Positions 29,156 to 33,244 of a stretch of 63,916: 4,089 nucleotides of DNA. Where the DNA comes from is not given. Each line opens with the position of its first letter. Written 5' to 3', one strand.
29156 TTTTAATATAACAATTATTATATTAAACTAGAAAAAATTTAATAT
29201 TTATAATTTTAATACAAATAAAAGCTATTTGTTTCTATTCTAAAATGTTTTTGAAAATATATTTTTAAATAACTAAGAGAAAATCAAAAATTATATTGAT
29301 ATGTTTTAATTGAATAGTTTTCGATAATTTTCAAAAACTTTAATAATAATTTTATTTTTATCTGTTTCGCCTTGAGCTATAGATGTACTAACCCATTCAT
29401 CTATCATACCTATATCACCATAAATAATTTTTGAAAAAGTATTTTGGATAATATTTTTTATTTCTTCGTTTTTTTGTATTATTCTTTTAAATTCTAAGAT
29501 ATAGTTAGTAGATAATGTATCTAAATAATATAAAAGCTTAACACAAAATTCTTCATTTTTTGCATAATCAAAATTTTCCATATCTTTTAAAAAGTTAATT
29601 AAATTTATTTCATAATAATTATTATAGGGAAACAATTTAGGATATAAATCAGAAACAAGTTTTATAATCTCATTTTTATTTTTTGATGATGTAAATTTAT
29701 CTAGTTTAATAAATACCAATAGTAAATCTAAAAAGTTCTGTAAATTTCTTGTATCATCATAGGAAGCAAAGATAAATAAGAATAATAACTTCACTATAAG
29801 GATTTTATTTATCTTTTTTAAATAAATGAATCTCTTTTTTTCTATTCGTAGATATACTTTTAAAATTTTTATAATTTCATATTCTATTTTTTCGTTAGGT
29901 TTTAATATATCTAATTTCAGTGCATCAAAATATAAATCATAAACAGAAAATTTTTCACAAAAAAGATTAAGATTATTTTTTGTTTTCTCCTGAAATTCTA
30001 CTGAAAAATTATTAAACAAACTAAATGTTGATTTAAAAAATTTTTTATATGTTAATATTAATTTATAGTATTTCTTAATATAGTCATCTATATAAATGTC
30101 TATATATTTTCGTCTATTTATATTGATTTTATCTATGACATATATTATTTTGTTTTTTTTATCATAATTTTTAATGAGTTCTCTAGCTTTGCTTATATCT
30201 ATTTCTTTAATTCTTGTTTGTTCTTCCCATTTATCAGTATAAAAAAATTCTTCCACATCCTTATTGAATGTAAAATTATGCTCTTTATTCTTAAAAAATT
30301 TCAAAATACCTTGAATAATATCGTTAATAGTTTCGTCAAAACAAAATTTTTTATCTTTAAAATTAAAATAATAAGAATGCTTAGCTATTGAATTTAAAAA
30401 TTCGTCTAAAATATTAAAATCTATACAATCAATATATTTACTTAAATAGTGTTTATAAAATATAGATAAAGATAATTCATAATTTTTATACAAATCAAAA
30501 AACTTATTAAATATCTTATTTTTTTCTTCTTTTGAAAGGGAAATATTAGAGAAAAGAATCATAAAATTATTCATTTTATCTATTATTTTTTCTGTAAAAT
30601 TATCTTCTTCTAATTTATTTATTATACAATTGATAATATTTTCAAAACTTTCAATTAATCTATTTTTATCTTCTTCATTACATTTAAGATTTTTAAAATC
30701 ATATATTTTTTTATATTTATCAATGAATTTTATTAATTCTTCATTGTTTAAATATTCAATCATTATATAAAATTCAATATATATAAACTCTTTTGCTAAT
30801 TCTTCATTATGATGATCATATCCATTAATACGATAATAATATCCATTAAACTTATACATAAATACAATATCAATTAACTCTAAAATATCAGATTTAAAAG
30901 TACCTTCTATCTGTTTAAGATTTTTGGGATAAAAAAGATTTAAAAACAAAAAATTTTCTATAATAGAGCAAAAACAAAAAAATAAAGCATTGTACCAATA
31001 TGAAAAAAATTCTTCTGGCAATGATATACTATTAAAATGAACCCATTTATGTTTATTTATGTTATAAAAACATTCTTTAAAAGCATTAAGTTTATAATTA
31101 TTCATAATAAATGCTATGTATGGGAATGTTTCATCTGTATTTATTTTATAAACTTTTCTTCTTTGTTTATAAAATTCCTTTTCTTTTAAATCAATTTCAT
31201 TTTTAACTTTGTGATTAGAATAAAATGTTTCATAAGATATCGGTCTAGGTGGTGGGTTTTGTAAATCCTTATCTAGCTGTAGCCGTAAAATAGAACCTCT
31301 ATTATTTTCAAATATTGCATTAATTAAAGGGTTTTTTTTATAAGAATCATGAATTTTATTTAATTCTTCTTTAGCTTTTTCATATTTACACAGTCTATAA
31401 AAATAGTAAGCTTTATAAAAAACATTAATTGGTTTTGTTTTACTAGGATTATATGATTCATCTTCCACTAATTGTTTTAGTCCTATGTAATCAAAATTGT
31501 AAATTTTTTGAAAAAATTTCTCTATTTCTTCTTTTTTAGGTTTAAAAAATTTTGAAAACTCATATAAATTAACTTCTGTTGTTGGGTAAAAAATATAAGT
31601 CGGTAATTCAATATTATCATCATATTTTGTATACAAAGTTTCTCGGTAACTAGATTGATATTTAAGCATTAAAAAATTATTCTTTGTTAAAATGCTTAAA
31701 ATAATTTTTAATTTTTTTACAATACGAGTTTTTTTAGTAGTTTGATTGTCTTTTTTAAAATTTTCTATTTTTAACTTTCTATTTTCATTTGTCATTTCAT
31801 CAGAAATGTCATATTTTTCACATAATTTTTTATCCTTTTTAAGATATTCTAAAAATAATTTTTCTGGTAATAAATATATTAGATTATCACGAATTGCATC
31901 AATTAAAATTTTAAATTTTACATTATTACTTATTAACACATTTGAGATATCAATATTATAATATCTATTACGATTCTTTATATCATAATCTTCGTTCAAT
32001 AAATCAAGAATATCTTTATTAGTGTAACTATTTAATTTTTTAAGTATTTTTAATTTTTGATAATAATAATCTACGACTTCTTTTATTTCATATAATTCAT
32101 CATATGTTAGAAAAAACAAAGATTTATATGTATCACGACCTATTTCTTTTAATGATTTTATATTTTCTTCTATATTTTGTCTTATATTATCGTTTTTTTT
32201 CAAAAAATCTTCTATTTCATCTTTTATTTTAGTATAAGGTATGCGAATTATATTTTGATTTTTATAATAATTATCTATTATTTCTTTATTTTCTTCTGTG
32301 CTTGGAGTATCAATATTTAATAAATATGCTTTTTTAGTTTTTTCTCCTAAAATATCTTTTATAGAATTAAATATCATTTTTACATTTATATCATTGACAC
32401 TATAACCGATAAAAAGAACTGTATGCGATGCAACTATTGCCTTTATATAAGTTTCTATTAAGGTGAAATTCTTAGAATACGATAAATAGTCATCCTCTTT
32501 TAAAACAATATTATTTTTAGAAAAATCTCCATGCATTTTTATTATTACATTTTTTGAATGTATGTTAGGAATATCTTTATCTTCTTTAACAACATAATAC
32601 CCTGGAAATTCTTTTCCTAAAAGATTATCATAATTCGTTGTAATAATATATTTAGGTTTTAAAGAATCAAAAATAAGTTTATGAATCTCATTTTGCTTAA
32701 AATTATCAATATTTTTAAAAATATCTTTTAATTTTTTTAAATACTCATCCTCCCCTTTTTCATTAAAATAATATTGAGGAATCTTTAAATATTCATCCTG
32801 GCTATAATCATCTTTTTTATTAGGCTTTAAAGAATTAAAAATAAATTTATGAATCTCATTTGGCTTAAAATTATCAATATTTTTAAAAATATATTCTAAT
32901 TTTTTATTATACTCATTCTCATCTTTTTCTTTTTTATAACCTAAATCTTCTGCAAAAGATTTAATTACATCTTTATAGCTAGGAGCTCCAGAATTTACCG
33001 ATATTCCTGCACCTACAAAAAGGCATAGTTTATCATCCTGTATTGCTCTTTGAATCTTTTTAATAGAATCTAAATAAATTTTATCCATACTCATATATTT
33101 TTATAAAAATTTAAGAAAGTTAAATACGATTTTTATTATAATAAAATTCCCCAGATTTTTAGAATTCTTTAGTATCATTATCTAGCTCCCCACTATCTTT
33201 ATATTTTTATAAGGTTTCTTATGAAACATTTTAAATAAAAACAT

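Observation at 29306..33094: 1262-aa DSR2-like sirtuin with intact NADase catalytic pair and a ~960-aa C-terminal region of no recognisable family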

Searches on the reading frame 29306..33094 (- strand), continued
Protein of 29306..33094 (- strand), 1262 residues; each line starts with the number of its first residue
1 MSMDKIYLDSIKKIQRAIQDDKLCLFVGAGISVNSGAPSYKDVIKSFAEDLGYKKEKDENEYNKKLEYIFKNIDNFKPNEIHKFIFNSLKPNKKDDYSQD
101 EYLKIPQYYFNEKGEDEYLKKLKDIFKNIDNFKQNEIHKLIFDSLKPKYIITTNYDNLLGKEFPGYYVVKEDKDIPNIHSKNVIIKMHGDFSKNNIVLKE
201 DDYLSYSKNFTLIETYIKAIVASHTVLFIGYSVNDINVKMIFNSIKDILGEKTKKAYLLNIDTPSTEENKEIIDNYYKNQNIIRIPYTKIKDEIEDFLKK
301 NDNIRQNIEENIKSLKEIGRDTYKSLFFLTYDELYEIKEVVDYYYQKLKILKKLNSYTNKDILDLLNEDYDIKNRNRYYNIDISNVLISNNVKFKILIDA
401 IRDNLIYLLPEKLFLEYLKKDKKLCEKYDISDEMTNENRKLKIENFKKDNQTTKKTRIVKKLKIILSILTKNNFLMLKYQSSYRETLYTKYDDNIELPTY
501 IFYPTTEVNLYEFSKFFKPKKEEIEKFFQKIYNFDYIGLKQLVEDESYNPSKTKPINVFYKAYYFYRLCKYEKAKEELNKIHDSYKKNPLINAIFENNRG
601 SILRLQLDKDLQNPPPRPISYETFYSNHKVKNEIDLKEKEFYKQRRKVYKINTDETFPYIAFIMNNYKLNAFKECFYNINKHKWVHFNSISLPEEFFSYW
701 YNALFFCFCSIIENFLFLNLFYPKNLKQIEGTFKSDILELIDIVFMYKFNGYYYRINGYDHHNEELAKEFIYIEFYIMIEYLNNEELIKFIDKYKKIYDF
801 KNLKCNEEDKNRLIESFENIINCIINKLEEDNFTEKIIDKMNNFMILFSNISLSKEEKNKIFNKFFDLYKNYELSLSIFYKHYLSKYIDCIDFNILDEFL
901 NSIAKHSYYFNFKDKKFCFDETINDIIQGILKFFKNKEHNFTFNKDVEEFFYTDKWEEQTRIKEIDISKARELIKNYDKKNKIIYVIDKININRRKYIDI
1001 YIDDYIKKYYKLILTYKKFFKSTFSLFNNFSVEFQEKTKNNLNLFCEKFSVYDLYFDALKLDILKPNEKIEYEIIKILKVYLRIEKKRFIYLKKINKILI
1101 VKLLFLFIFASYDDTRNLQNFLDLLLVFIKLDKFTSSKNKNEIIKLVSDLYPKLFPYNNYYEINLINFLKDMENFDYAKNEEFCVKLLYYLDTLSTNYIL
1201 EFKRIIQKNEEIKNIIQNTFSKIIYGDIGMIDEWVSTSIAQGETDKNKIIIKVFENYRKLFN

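Call 85: find_encoding_contigs(protein=P0002, flank=8000, max_places=2)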
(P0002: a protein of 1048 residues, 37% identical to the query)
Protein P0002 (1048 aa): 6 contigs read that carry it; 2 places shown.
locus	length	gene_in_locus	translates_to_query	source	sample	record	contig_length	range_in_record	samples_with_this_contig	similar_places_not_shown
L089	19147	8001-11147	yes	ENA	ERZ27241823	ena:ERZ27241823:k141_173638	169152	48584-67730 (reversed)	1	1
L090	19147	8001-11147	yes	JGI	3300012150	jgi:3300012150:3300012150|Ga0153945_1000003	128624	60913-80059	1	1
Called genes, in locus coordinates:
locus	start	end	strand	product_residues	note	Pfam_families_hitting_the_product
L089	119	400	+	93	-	-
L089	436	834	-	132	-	-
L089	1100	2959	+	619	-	-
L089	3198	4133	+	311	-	-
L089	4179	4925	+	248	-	PF09509:Hypoth_Ymh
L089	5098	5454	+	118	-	-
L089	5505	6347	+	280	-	PF02810:SEC-C (weak)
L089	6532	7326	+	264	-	PF14337:Abi_alpha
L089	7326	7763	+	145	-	-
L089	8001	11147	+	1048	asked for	PF13289:SIR2_2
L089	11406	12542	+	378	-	PF08357:SEFIR, PF13676:TIR_2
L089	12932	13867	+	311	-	PF01625:PMSR, PF01641:SelR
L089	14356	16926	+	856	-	PF05193:Peptidase_M16_C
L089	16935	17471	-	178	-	-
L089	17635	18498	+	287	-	-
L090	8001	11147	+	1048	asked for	PF13289:SIR2_2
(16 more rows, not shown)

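Call 86: find_encoding_contigs(protein=P0004, flank=8000, max_places=2)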
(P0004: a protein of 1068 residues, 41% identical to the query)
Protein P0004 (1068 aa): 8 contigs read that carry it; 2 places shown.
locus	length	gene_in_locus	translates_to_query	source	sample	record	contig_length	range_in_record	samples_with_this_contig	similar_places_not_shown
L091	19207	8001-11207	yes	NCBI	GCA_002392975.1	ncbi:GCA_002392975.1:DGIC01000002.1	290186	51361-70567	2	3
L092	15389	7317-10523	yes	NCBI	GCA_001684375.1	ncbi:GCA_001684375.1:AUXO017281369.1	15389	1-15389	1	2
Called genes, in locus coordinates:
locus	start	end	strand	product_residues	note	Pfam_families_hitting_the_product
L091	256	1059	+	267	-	PF00535:Glycos_transf_2, PF10111:Glyco_tranf_2_2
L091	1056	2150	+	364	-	PF04230:PS_pyruv_trans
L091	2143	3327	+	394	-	PF00037:Fer4 (faint), PF12797:Fer4_2 (faint), PF12837:Fer4_6 (faint), PF12838:Fer4_7, PF13187:Fer4_9, PF13237:Fer4_10 (weak), PF04432:FrhB_FdhB_C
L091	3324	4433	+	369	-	PF13439:Glyco_transf_4, PF00534:Glycos_transf_1, PF13692:Glyco_trans_1_4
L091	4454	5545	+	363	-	PF14897:EpsG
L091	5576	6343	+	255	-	PF05704:Caps_synth, PF04488:Gly_transf_sug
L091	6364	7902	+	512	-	PF01943:Polysacc_synt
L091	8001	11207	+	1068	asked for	PF13289:SIR2_2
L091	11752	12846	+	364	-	PF18144:SMODS, PF21654:DncV-like_NTFase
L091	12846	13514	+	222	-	-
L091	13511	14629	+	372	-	PF18145:SAVED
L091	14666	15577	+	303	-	PF16872:putAbiC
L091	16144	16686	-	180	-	PF18798:LPD3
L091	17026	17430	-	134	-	PF18451:CdiA_C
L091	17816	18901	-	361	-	PF01757:Acyl_transf_3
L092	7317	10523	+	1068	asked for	PF13289:SIR2_2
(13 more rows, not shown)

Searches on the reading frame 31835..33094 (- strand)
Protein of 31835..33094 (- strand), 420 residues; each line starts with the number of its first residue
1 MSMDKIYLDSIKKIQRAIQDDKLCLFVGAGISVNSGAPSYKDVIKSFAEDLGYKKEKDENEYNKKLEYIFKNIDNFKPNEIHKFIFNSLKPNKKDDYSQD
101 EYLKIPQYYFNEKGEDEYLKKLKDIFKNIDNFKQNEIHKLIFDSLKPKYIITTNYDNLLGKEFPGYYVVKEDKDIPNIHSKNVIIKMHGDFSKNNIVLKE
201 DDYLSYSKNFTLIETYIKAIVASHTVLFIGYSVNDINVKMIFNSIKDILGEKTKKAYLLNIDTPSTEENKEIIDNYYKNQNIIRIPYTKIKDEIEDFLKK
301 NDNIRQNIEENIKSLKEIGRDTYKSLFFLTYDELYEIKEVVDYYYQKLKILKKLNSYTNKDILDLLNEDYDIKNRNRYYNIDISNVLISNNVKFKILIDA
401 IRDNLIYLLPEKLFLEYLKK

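Call 60: predict_structure(alignment_id=A2)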
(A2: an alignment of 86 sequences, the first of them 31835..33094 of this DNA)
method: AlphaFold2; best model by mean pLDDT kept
length: 420 residues; sequences in the alignment: 86
mean_pLDDT: 83.9   pTM: 0.78
mean pLDDT of the five models: 83.9, 83.9, 81.6, 81.4, 81.1
residues with pLDDT >= 90: 217; 70-90: 125; 50-70: 62; < 50: 16
segments of 3 or more residues with pLDDT < 50: 90-93, 408-414
pLDDT, mean of each block of 10 residues (from residue 1): 83 91 94 92 93 69 78 86 65 65 95 96 89 93 94 92 85 92 93 94 96 97 96 84 94 94 67 88 93 91 89 94 94 68 86 84 72 51 55 72 60 59
secondary structure, 60 per line:
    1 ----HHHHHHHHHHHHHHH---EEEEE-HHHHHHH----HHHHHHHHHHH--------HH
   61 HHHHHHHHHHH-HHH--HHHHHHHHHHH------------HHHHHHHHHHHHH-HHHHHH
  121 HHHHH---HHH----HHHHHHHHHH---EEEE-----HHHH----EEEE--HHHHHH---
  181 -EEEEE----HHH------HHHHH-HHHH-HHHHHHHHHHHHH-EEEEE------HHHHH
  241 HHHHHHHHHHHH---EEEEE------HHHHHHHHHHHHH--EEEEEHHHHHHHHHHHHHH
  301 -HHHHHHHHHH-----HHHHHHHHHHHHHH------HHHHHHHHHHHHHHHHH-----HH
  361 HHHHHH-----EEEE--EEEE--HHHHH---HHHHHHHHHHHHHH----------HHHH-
elements in order: H5-19 E23-27 H29-35 H40-50 H59-71 H78-88 H101-113 H115-125 H136-145 E149-152 H158-161 E166-169 H172-177 E182-186 H200-204 H206-209 H211-223 E225-229 H236-252 E256-260 H267-279 E282-286 H287-300 H302-311 H317-330 H337-353 H359-366 E372-375 E378-381 H384-388 H392-405 H416-419

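Call 81: fold_search(model_id=the predicted structure, library=pdb)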
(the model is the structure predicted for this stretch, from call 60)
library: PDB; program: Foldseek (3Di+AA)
matches with E <= 10: 549; with E <= 0.001: 108
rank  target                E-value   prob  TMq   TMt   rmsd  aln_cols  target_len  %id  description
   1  8zc9_B                7.4e-21  1.00  0.64  0.29   6.3       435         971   24  The Cryo-EM structure of DSR2-Tail tube-NAD+ complex (released 2024-09-11)
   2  8wyb_C                9.2e-21  1.00  0.61  0.29   7.1       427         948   27  Cryo-EM structure of DSR2 (H171A)-tube-NAD+ complex (released 2024-04-10)
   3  8wyb_A                1.1e-20  1.00  0.62  0.29   8.8       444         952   25  Cryo-EM structure of DSR2 (H171A)-tube-NAD+ complex (released 2024-04-10)
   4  8k9a_D                1.9e-20  1.00  0.62  0.29   7.3       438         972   26  Cryo-EM structure of DSR2-DSAD1 state 2 (released 2024-05-01)
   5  8wyd_B                3.3e-20  1.00  0.62  0.29   6.5       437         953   24  Cryo-EM structure of DSR2-DSAD1 complex (released 2024-04-10)
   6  8wyc_B                3.3e-20  1.00  0.60  0.28   7.3       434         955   26  Cryo-EM structure of DSR2 (H171A)-tube-NAD+ (partial) complex (released 2024-04-10)
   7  8wyb_D                4.6e-20  1.00  0.61  0.29   6.7       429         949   26  Cryo-EM structure of DSR2 (H171A)-tube-NAD+ complex (released 2024-04-10)
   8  8wya_B                5.1e-20  1.00  0.61  0.29   7.3       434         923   26  Cryo-EM structure of DSR2-tube complex (released 2024-04-10)
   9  8wyd_A                5.7e-20  1.00  0.59  0.28   7.0       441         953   24  Cryo-EM structure of DSR2-DSAD1 complex (released 2024-04-10)
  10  8wkn_B                6.7e-20  1.00  0.60  0.28   7.0       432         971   25  Cryo-EM structure of DSR2-DSAD1 (released 2024-05-01)
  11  8wy8_A                7.4e-20  1.00  0.60  0.28   4.3       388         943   28  Cryo-EM structure of DSR2 apo complex (released 2024-04-10)
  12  8wy8_D                7.8e-20  1.00  0.62  0.30   7.1       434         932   25  Cryo-EM structure of DSR2 apo complex (released 2024-04-10)
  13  8k9a_A                8.3e-20  1.00  0.62  0.29   6.6       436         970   25  Cryo-EM structure of DSR2-DSAD1 state 2 (released 2024-05-01)
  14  8w56_B                9.7e-20  1.00  0.60  0.28   7.4       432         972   26  Cryo-EM structure of DSR2-DSAD1 state 1 (released 2024-05-01)
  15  8ykf_B                1.0e-19  1.00  0.62  0.28   6.6       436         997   26  The DSR2-DSAD1 complex with DSAD1 on the opposite sides (released 2024-08-14)
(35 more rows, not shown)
